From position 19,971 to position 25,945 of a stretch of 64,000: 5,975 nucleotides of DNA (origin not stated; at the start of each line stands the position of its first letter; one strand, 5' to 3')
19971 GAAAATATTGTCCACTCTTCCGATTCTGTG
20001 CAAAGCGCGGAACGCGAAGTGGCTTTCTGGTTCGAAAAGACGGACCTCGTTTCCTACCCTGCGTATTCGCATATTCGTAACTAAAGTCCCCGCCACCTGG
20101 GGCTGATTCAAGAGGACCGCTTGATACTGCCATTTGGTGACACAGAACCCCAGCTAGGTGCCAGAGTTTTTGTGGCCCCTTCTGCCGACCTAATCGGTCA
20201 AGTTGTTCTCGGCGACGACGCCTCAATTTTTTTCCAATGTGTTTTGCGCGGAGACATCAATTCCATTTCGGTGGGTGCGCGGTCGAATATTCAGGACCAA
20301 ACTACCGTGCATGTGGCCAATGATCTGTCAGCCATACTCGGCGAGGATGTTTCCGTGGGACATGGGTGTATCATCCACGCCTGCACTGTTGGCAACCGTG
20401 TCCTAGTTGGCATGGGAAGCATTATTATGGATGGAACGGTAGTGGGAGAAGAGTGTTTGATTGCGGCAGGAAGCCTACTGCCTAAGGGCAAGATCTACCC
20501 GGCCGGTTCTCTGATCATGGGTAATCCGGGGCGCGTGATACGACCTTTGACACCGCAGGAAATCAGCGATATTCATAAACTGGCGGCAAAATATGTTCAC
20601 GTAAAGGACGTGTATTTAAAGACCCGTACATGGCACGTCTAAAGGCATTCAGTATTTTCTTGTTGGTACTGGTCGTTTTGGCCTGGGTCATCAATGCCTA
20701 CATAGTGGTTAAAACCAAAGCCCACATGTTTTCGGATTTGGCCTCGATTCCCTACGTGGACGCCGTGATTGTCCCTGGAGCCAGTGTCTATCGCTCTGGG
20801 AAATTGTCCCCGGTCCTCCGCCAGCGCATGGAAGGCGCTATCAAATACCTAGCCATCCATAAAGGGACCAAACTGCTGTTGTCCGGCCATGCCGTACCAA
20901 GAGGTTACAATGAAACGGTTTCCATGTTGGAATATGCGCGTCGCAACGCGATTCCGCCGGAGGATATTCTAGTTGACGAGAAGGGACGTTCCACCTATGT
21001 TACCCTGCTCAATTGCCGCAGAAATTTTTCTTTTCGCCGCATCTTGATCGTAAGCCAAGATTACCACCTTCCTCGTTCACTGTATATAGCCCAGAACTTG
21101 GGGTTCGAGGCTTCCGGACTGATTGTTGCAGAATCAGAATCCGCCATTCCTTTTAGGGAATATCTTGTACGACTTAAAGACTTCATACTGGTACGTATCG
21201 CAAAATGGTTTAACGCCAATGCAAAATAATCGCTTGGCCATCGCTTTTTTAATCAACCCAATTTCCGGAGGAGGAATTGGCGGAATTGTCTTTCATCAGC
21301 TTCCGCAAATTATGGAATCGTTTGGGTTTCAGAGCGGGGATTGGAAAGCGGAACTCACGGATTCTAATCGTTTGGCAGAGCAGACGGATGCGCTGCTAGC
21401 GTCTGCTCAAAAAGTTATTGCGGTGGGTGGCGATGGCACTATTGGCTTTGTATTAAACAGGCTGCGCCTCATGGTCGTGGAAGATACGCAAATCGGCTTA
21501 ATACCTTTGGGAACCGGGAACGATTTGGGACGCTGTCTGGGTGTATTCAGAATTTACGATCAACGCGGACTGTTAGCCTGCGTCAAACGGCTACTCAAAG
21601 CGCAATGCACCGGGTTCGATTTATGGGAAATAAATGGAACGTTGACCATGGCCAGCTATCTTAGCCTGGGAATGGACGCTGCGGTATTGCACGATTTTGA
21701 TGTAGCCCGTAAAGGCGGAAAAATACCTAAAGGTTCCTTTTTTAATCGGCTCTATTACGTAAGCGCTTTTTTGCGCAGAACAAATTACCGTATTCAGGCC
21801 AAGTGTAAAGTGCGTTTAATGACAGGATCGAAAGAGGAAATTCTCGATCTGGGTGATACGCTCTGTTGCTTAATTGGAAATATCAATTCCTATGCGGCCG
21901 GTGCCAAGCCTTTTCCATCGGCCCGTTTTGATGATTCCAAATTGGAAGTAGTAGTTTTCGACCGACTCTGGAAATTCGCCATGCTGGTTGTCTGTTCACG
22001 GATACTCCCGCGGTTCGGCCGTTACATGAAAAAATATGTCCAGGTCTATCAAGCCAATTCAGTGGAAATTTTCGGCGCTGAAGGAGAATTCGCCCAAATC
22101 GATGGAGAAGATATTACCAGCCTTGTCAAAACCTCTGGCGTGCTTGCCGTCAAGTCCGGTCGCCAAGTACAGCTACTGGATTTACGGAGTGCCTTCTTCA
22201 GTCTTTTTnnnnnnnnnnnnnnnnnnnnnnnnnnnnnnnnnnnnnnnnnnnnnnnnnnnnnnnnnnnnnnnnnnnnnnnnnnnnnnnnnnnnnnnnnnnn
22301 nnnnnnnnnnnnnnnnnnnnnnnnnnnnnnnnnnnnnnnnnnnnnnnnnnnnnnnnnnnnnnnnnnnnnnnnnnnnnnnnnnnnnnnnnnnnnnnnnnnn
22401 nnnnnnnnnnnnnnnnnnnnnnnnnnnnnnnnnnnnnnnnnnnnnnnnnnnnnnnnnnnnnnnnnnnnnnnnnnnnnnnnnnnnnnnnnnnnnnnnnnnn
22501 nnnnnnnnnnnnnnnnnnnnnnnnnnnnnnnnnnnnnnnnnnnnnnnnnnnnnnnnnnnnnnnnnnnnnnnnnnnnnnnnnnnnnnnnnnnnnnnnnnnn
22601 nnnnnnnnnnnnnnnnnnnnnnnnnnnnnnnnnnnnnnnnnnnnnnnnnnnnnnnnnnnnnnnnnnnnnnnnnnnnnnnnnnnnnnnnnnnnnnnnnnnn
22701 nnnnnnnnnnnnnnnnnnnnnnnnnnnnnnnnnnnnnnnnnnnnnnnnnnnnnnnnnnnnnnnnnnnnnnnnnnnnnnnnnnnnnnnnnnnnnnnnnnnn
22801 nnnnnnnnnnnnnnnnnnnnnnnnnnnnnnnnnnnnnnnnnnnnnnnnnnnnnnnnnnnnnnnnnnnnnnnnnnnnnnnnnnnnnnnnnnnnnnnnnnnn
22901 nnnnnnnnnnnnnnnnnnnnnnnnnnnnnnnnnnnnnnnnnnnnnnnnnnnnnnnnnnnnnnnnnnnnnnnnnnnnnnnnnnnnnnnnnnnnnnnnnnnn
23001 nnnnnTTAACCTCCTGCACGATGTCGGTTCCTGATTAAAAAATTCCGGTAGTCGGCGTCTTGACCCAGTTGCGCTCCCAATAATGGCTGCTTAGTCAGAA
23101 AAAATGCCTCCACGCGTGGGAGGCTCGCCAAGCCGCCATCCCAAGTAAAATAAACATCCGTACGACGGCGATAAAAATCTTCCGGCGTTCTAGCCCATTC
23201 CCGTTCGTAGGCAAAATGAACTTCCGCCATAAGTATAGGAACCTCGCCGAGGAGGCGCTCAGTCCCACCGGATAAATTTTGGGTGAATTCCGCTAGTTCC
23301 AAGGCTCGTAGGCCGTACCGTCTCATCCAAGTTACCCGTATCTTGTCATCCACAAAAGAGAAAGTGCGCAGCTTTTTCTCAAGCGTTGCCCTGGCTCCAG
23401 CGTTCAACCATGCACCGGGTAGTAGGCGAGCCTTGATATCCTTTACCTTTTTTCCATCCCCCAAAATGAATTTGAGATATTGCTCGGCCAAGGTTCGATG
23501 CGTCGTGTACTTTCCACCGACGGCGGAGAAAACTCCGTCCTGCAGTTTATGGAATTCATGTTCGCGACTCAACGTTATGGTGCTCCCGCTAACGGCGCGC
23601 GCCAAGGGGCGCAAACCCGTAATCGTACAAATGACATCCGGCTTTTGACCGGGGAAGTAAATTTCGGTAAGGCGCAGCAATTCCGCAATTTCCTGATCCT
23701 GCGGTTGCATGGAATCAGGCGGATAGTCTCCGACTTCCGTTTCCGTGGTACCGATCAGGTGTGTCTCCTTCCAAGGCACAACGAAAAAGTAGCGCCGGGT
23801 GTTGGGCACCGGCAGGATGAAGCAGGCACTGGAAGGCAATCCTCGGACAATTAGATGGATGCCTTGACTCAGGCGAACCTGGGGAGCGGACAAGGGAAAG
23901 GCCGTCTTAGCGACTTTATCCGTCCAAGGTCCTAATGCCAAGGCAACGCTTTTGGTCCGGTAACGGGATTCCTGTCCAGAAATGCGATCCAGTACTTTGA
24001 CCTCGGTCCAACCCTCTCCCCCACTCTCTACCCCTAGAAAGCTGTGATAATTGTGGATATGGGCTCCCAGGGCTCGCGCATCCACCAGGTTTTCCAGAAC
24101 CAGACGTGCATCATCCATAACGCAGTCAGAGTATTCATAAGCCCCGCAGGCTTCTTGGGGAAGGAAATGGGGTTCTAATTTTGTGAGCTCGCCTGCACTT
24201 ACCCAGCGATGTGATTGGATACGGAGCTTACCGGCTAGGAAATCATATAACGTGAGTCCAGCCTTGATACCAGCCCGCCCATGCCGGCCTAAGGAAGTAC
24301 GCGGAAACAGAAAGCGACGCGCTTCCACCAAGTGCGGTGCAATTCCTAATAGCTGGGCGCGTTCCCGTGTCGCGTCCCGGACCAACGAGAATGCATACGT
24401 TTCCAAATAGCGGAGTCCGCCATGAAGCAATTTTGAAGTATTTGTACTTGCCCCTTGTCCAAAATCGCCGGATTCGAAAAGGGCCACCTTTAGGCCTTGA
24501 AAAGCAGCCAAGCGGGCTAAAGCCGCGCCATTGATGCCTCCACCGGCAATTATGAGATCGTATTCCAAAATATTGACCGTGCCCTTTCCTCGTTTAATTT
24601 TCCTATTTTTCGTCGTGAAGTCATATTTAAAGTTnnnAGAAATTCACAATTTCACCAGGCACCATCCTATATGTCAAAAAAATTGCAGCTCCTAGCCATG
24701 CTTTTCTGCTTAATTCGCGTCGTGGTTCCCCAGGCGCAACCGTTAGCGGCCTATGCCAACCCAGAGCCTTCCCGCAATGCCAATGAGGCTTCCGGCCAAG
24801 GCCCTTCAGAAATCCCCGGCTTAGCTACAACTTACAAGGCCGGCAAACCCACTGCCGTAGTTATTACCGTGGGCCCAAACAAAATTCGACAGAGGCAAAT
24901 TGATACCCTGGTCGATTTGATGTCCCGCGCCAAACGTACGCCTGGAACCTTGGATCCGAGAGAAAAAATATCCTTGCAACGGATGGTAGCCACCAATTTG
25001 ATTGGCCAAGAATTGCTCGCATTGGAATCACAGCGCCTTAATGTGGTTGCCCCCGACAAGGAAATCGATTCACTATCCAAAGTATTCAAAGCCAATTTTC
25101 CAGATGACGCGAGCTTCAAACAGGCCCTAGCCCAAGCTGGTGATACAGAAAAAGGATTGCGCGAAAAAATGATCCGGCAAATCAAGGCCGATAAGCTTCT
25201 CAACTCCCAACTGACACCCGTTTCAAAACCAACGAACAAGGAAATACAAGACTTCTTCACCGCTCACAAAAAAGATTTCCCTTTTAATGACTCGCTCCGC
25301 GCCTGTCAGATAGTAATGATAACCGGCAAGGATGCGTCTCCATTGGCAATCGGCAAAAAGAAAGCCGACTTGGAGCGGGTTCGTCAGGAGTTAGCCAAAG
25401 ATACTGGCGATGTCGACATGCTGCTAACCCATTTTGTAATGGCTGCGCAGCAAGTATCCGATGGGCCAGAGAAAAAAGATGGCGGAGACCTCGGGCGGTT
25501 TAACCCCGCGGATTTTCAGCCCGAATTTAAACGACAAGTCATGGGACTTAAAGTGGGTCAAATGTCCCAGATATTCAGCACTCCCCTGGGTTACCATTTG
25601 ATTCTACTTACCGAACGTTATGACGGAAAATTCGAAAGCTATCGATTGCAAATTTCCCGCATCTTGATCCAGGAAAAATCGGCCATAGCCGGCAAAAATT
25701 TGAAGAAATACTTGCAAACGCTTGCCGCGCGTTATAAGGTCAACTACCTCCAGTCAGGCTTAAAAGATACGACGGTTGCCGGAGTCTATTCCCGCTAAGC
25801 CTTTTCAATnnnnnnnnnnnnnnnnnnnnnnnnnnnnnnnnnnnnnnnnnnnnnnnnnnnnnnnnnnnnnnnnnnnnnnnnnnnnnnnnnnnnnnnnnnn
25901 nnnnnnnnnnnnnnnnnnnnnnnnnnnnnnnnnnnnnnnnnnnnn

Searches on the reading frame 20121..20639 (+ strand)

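Call 89: search_protein_families(library=pfam, proteins=[window:20121-20639:+], max_evalue=0.001)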
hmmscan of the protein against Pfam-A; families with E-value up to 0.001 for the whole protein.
window:20121-20639:+ (173 aa): 4 families
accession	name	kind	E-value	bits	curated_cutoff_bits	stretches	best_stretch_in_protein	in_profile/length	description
PF00132.30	Hexapep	-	5.5e-15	54.8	27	1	88-120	2-34/36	Bacterial transferase hexapeptide (six repeats)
PF25084.1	LbH_EIF2B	-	4.9e-07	30.2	54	1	15-116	9-101/105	EIF2B subunit epsilon LbH domain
PF21711.3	DCTN5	-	4.4e-06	26.9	40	1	27-139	33-153/182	Dynactin subunit 5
PF14602.12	Hexapep_2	-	3.1e-05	24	27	1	89-118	3-30/34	Hexapeptide repeat of succinyl-transferase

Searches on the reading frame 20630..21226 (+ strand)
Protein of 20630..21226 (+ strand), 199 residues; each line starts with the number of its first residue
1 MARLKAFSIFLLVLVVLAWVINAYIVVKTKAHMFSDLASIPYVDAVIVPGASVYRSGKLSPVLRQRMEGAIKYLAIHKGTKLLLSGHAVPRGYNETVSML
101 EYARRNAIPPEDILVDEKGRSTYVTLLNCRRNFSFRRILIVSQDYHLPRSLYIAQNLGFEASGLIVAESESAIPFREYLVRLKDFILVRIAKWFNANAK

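Call 89: search_protein_families(library=pfam, proteins=[window:20630-21226:+], max_evalue=0.001)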
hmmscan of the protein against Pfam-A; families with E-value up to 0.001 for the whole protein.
window:20630-21226:+ (199 aa): 1 family
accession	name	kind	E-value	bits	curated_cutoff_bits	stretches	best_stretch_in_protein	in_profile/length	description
PF02698.23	DUF218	-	2.3e-20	73.3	27.6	1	44-165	1-106/133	DUF218 domain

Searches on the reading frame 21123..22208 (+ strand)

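Call 46: search_protein_families(library=ncbifam, proteins=[window:21123-22208:+], max_evalue=0.00001)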
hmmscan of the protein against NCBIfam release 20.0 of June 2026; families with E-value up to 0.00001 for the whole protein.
window:21123-22208:+ (362 aa): 11 families
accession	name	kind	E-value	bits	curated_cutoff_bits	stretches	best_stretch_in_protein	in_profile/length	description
TIGR00147.1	TIGR00147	subfamily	3.8e-18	65.5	118.65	1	64-333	25-278/296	YegS/Rv2252/BmrU family lipid kinase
NF009605.0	PRK13059.1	equivalog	1.9e-16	59.9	313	1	41-330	5-272/295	putative lipid kinase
NF009604.0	PRK13057.1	equivalog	2.2e-15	56.4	274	1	56-332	25-277/302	lipid kinase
NF009602.0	PRK13054.1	equivalog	7.7e-13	48.2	284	1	77-331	41-274/301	lipid kinase YegS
NF009874.0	PRK13337.1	equivalog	7.8e-13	48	385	1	44-329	9-273/305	diacylglycerol kinase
NF009603.0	PRK13055.1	subfamily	2.4e-10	39.9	342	1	43-173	8-133/335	diacylglycerol kinase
NF009025.0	PRK12361.1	equivalog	2.4e-10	39.2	505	1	41-232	245-422/546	hypothetical protein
NF008882.0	PRK11914.1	equivalog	2.6e-09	36.7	302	1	42-335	13-288/306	diacylglycerol kinase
TIGR03702.1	lip_kinase_YegS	equivalog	5.5e-09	35.5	387.45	1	79-280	39-222/295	lipid kinase YegS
NF002033.0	PRK00861.1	subfamily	6.3e-09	34.9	293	1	41-193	15-156/328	putative lipid kinase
NF040993.1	MamU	equivalog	2.2e-07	30.5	400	1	75-201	38-159/296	lipid kinase MamU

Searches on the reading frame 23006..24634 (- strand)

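Call 46: search_protein_families(library=ncbifam, proteins=[window:23006-24634:-], max_evalue=0.00001)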
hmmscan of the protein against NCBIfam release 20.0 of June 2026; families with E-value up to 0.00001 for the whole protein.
window:23006-24634:- (542 aa): 6 families
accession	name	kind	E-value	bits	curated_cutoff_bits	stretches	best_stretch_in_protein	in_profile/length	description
NF008899.0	PRK12266.1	equivalog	6.9e-90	301.9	360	1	24-495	6-481/508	glycerol-3-phosphate dehydrogenase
NF009906.0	PRK13369.1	equivalog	2e-86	290.5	352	1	24-496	6-481/502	glycerol-3-phosphate dehydrogenase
NF033461.1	glycerol3P_ox_1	equivalog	1.1e-49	169.2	840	1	20-351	14-355/607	type 1 glycerol-3-phosphate oxidase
TIGR03377.1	glycerol3P_GlpA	equivalog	2.3e-36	125.5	552.8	1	26-393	1-361/530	anaerobic glycerol-3-phosphate dehydrogenase subunit GlpA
NF008313.0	PRK11101.1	equivalog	4.4e-25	88.3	425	1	21-449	5-424/548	anaerobic glycerol-3-phosphate dehydrogenase subunit A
TIGR02352.1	thiamin_ThiO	equivalog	2.5e-11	43.3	250.8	0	140-344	115-305/351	glycine oxidase ThiO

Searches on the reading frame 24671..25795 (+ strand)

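Call 46: search_protein_families(library=ncbifam, proteins=[window:24671-25795:+], max_evalue=0.00001)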
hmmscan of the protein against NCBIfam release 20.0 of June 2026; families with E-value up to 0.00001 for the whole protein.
window:24671-25795:+ (375 aa): 6 families
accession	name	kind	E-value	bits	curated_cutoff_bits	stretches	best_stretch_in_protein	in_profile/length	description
NF000809.0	PRK00059.1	equivalog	6.1e-20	71.9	303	1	61-342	35-317/336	peptidylprolyl isomerase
NF002827.0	PRK03002.1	equivalog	3.9e-13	49.1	343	1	257-368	166-277/285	peptidylprolyl isomerase PrsA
TIGR02933.1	nifM_nitrog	equivalog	3e-10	40.4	168.2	1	87-312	12-216/256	nitrogen fixation protein NifM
NF008038.0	PRK10770.1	equivalog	9.9e-09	34.5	394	1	235-318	301-387/431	peptidylprolyl isomerase SurA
NF002824.0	PRK02998.1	subfamily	7.1e-08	32.2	360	1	256-336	162-244/283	peptidylprolyl isomerase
NF002846.0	PRK03095.1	equivalog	3.3e-07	30.1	361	1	257-338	162-245/287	peptidylprolyl isomerase PrsA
